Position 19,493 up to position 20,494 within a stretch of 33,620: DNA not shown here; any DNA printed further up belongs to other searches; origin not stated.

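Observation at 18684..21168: Translationally coupled Fe/2OG dioxygenase - creatininase-fold hydrolase - aldo/keto reductase cassette heading the rhaT/CAZyme operon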

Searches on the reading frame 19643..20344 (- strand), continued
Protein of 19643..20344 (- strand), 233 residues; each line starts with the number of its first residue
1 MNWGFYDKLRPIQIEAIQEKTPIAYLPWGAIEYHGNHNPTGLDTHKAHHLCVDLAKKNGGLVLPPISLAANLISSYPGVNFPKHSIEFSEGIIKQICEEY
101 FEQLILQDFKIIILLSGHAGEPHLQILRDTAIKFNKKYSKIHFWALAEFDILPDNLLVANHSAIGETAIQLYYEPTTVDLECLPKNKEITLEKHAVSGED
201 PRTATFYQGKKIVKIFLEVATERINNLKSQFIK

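Call 37: find_encoding_contigs(protein=P0203, flank=10000, max_places=1)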
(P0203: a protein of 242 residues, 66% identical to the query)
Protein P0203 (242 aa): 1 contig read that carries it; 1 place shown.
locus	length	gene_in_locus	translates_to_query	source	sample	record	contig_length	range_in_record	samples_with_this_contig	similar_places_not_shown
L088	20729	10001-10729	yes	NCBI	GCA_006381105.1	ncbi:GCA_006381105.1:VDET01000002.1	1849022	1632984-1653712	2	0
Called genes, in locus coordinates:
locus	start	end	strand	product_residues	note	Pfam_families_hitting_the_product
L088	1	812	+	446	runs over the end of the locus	PF00206:Lyase_1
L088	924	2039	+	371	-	PF12833:HTH_18, PF00165:HTH_AraC (weak)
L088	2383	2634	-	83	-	PF09360:zf-CDGSH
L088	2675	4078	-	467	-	PF00890:FAD_binding_2 (weak), PF01134:GIDA (weak), PF07992:Pyr_redox_2, PF12831:FAD_oxidored, PF13450:NAD_binding_8 (weak), PF13738:Pyr_redox_3, PF00070:Pyr_redox, PF02852:Pyr_redox_dim, +5 more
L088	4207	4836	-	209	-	PF02517:Rce1-like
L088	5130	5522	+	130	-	PF18962:Por_Secre_tail (faint)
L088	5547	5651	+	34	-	-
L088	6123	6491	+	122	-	PF18962:Por_Secre_tail (weak)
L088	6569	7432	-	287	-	PF02311:AraC_binding, PF00165:HTH_AraC (weak), PF12833:HTH_18, PF00165:HTH_AraC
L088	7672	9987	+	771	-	PF00487:FA_desaturase, PF00355:Rieske, PF13806:Rieske_2, PF00175:NAD_binding_1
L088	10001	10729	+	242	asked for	PF02633:Creatininase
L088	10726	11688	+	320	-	PF00248:Aldo_ket_red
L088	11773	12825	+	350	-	PF06379:RhaT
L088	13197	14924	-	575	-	-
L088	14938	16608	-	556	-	PF12771:SusD-like_2, PF12741:SusD-like, PF12771:SusD-like_2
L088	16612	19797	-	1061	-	PF13620:CarboxypepD_reg, PF13715:CarbopepD_reg_2, PF07715:Plug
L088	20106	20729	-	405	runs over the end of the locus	PF07470:Glyco_hydro_88 (weak)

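Call 41: search_protein_families(library=ncbifam, proteins=[L086:7667-9988:+, L086:11804-13531:-], max_evalue=0.01)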
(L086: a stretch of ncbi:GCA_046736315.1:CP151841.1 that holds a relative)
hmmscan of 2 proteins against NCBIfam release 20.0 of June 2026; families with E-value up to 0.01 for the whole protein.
L086:7667-9988:+ (773 aa): 34 families (the best 25 are shown)
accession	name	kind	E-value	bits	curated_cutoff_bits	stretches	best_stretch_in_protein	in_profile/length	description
TIGR01941.1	nqrF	equivalog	4.9e-101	338.6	295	1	497-773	129-403/405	NADH:ubiquinone reductase (Na(+)-transporting) subunit F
TIGR02377.1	MocE_fam_FeS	subfamily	3.1e-31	107.4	136.15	1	385-483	2-100/101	MocE family 2Fe-2S type ferredoxin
NF045803.1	MethMoxFADbindMmoC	equivalog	1.8e-24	86.1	500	1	572-773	153-340/343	aromatic/alkene monooxygenase hydroxylase FAD-binding subunit MmoC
NF040810.1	BenC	equivalog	1.6e-23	83.4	430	1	605-773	169-330/333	benzoate 1,2-dioxygenase electron transfer component BenC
NF009805.0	PRK13289.1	equivalog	1.5e-22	80.1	432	1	499-773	156-392/399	NO-inducible flavohemoprotein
NF008822.0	PRK11872.1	equivalog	2.6e-20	72.7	402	1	575-773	151-335/341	anthranilate 1,2-dioxygenase electron transfer component AntC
NF041683.1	ant_diox_AndAb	equivalog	2.1e-16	60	150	1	385-481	2-97/100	anthranilate 1,2-dioxygenase ferredoxin subunit AndAb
NF042948.2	3PPDioc_HcaC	equivalog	3.5e-16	59.4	150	1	387-485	5-103/105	3-phenylpropionate/cinnamic acid dioxygenase ferredoxin subunit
NF007422.0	PRK09965.1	equivalog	7.6e-16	58.1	113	1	387-486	5-102/106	bifunctional 3-phenylpropionate/cinnamic acid dioxygenase ferredoxin subunit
NF006220.0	PRK08345.1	subfamily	6.1e-14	51.9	395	1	614-768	85-246/294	cytochrome-c3 hydrogenase subunit gamma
TIGR02911.1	sulfite_red_B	equivalog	2.4e-13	49.8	288.6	1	613-769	70-220/261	anaerobic sulfite reductase subunit AsrB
NF058606.1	GlBtMonoRdsGbcB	equivalog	3.1e-13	49.3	500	1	610-764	86-238/362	glycine betaine monooxygenase reductase subunit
NF005963.0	PRK08051.1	equivalog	2.6e-12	46.5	230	1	625-771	87-228/233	NAD(P)H-flavin reductase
NF052252.1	flav_redu_LuxG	exception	4.9e-11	42.2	340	1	624-771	85-227/232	flavin mononucleotide reductase LuxG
TIGR02160.1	PA_CoA_Oxy5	hypoth_equivalog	1.4e-10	40.5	420.8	1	608-773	73-241/352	1,2-phenylacetyl-CoA epoxidase subunit PaaE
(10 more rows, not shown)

L086:11804-13531:- (575 aa): 1 family
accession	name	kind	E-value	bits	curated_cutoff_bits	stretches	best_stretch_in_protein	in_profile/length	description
NF033679.1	DNRLRE_dom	domain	0.0094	16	34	0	415-467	21-76/164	DNRLRE domain-containing protein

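Call 42: search_solved_structures(query=L086:7667-9988:+, max_evalue=0.001)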
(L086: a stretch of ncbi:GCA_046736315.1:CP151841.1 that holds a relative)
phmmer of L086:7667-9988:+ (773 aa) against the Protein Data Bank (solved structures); distinct sequences matched with E-value up to 0.001: 78 (the best 60 are shown).
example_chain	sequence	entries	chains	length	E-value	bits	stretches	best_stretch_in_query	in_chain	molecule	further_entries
2r6h_A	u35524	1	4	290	1.9e-83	284.5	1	498-773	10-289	NADH:ubiquinone oxidoreductase, Na translocating, F subunit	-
7qty_A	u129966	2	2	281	1.5e-79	271.6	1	498-773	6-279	Na(+)-translocating NADH-quinone reductase subunit F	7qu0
7qu3_A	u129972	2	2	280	3.8e-78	267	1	499-773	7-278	Na(+)-translocating NADH-quinone reductase subunit F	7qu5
8ad4_A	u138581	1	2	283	2.6e-69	237.8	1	498-773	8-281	Na(+)-translocating NADH-quinone reductase subunit F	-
4uaj_A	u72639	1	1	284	2.9e-69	237.6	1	498-773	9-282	Na(+)-translocating NADH-quinone reductase subunit F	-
4u9u_A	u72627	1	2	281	3.3e-69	237.4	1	499-773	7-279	Na(+)-translocating NADH-quinone reductase subunit F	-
8a1t_F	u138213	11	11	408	6.5e-69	236.4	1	498-773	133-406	Na(+)-translocating NADH-quinone reductase subunit F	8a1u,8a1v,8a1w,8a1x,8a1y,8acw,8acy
7xk3_F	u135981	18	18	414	6.7e-69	236.4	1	498-773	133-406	Na(+)-translocating NADH-quinone reductase subunit F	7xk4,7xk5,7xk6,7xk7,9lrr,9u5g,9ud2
8ad3_A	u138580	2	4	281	1e-68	235.8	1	499-772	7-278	Na(+)-translocating NADH-quinone reductase subunit F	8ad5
5bok_A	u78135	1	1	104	2e-18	69.4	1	383-483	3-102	Ferredoxin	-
2qpz_A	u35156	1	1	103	2.6e-18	69.1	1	385-484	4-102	Naphthalene 1,2-dioxygenase system ferredoxin subunit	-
1vck_A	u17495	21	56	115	5e-15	58.2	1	385-481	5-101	ferredoxin component of carbazole | Ferredoxin CarAc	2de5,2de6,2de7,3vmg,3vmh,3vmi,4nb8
5ogx_A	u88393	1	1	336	1.6e-14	56.6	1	578-761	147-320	Cytochrome P450 reductase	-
1tvc_A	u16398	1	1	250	7e-13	51.1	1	566-773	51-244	METHANE MONOOXYGENASE COMPONENT C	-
2eix_A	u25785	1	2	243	8.2e-13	50.9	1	610-767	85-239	NADH-cytochrome b5 reductase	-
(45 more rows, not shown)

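Call 47: search_dna_similar(query=L086:7667-8812:+, collection=plasmids, mode=protein, max_evalue=0.00001, max_rows=25)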
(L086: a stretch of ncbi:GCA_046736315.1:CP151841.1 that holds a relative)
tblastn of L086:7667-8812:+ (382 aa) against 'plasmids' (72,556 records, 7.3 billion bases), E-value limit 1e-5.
Records with a match: 308; places in all: 316; records where one place covers at least 80% of the query: 264.
Best place of each record, by identity: <60% 308.
By first word of the organism name: Rhizobium 147; Sinorhizobium 85; Ralstonia 22; Ensifer 9; Caballeronia 5; Burkholderia 5; Paraburkholderia 4; Phyllobacterium 3; Neorhizobium 2; Mesorhizobium 2; and 21 more.
By predicted mobility (MOB-suite, as given by PLSDB): non-mobilizable 144; mobilizable 114; conjugative 50.
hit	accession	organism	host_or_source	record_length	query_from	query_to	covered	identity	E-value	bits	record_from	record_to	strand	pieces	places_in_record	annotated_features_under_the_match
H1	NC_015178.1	Acidiphilium multivorum AIU301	-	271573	29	367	89%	54.3%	9e-115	374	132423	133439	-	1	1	fatty acid desaturase family protein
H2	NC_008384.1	Rhizobium johnstonii 3841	-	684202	29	380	92%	52.1%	2e-110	362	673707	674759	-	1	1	fatty acid desaturase family protein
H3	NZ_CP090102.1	Rhizobium leguminosarum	Trifolium pratense,Cell culture,Plant ...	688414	29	380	92%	52.1%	2e-110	362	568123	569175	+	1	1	fatty acid desaturase family protein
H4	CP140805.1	Rhizobium johnstonii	Trifolium pratense,whole organism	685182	29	380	92%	52.1%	3e-110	361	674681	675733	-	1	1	fatty acid desaturase family protein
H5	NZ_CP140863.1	Rhizobium leguminosarum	Trifolium pratense,whole organism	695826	29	380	92%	52.1%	4e-106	349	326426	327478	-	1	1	fatty acid desaturase family protein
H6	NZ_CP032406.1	Rhizobium rosettiformans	Isolation,ex cyanobacteria field sample ...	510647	12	380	97%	49.5%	6e-108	355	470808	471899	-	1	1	fatty acid desaturase family protein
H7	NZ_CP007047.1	Rhizobium leguminosarum bv. trifolii WSM1689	root nodule of Trifolium uniflorum ...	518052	29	380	92%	51.8%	1e-110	362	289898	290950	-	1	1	fatty acid desaturase family protein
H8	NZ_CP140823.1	Rhizobium johnstonii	Trifolium pratense,whole organism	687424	29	380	92%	51.8%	2e-110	361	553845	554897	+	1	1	fatty acid desaturase family protein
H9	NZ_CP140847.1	Rhizobium johnstonii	Trifolium pratense,whole organism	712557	29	380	92%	51.8%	2e-110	361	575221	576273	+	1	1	fatty acid desaturase family protein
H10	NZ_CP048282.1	Rhizobium leguminosarum bv. viciae 248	Fava bean,whole organism,nodules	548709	29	380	92%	51.8%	9e-109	357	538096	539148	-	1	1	fatty acid desaturase family protein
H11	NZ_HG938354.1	Neorhizobium galegae bv. orientalis str. HAMBI 540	Galega orientalis root nodule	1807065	29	380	92%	51.8%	5e-106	349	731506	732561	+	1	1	record has no annotation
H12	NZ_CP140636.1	Rhizobium indigoferae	Indigofera amblyantha,Pure culture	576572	29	380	92%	51.7%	4e-111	364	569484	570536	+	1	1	fatty acid desaturase family protein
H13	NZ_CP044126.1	Rhizobium sp. BG4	Prosopis cineraria,pure bacterial ...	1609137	29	380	92%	51.7%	2e-110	362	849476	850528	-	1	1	record has no annotation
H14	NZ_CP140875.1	Rhizobium beringeri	Trifolium pratense,whole organism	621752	29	380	92%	51.7%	1e-105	348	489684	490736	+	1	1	fatty acid desaturase family protein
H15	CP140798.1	Rhizobium beringeri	Trifolium pratense,whole organism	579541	29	380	92%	51.7%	5e-105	346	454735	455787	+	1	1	fatty acid desaturase family protein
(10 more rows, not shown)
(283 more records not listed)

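Call 48: get_annotated_region(hit=H2, flank=8000)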
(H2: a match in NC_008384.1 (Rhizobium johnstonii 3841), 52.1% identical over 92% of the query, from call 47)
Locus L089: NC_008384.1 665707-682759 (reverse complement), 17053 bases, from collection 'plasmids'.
description: Rhizobium johnstonii 3841 plasmid pRL11, complete sequence
organism: Rhizobium johnstonii 3841 (NCBI taxid 216596)
taxonomy: Bacteria; Pseudomonadota; Alphaproteobacteria; Hyphomicrobiales; Rhizobiaceae; Rhizobium; Rhizobium johnstonii; Rhizobium johnstonii 3841
host: -; source: -; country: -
typing (MOB-suite, as given by PLSDB): conjugative; relaxase MOBQ; mating-pair formation MPF_T
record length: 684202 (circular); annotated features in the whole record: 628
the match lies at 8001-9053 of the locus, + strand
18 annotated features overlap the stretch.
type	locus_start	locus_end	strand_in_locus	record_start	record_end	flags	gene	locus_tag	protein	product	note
CDS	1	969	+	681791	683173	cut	cobG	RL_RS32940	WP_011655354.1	precorrin-3B synthase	GO:0019250 - aerobic cobalamin biosynthetic process [Evidence IEA]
CDS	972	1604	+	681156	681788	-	-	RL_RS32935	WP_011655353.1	precorrin-8X methylmutase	GO:0009236 - cobalamin biosynthetic process [Evidence IEA]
CDS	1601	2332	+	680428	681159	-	-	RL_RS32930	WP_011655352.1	precorrin-2 C(20)-methyltransferase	GO:0009236 - cobalamin biosynthetic process [Evidence IEA]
CDS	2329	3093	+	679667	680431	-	-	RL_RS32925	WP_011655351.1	precorrin-3B C(17)-methyltransferase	-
CDS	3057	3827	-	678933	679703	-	-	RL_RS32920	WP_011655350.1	cobalt-precorrin-6A reductase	GO:0009236 - cobalamin biosynthetic process [Evidence IEA]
CDS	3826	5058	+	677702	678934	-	-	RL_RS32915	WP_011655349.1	bifunctional cobalt-precorrin-7 (C(5))-methyltransferase/cobalt-precorrin-6B (C(15))-methyltransferase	-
CDS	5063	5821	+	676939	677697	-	cobM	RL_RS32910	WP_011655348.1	precorrin-4 C(11)-methyltransferase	GO:0009236 - cobalamin biosynthetic process [Evidence IEA]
CDS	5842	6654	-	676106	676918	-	-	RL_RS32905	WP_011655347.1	TIM barrel protein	-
CDS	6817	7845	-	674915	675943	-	-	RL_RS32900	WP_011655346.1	LacI family DNA-binding transcriptional regulator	-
CDS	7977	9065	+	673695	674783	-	-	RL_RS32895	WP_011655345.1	fatty acid desaturase family protein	-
CDS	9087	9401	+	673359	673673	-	-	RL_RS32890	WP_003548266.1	MocE family 2Fe-2S type ferredoxin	-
CDS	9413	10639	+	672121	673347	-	-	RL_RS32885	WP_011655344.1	FAD-dependent oxidoreductase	-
CDS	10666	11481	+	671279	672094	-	-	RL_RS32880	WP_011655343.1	3-methyl-2-oxobutanoate hydroxymethyltransferase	GO:0015940 - pantothenate biosynthetic process [Evidence IEA]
CDS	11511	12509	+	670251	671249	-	-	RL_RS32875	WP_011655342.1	membrane protein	-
CDS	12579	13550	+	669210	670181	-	nadA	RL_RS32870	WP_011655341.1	quinolinate synthase NadA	GO:0009435 - NAD biosynthetic process [Evidence IEA]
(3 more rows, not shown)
